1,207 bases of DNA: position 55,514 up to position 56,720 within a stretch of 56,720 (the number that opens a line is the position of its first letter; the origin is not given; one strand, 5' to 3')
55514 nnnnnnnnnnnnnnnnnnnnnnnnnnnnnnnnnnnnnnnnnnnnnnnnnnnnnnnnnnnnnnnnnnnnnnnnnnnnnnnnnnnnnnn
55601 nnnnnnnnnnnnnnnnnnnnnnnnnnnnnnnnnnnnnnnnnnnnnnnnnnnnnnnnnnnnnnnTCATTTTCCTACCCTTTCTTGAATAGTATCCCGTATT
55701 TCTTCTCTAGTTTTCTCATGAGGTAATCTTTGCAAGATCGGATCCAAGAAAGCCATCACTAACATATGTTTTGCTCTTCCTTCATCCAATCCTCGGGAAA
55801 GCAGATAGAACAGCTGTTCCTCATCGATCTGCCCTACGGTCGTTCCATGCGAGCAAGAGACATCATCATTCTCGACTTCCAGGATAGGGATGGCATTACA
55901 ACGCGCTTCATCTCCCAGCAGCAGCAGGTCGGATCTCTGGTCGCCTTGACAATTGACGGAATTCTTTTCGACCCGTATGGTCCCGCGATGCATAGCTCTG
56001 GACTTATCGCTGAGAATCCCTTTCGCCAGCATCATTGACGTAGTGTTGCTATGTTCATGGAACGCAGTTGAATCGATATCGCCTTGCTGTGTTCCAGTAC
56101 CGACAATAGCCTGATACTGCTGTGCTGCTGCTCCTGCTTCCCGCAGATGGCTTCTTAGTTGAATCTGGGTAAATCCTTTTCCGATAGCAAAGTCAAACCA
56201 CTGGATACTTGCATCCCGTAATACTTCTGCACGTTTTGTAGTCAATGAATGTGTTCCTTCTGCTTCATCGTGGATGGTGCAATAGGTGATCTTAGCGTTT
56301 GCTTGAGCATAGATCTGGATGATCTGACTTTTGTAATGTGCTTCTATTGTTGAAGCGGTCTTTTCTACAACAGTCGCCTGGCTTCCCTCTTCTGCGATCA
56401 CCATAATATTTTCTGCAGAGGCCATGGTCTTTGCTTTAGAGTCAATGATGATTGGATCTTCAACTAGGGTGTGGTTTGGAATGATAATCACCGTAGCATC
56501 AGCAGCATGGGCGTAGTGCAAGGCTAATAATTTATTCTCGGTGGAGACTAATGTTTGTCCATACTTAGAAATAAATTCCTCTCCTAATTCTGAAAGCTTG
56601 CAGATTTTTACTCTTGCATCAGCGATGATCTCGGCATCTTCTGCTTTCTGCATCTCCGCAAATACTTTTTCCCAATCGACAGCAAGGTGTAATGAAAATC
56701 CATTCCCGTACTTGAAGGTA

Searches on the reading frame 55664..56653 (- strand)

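Call 59: search_protein_families(library=pfam, proteins=[window:55664-56653:-], max_evalue=0.00001)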
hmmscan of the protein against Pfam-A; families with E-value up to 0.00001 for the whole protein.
window:55664-56653:- (329 aa): 1 family
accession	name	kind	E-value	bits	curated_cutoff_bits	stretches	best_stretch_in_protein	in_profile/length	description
PF01458.23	SUFBD_core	-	2.8e-68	230.3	27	1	74-302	5-232/232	SUF system FeS cluster assembly, SufBD core domain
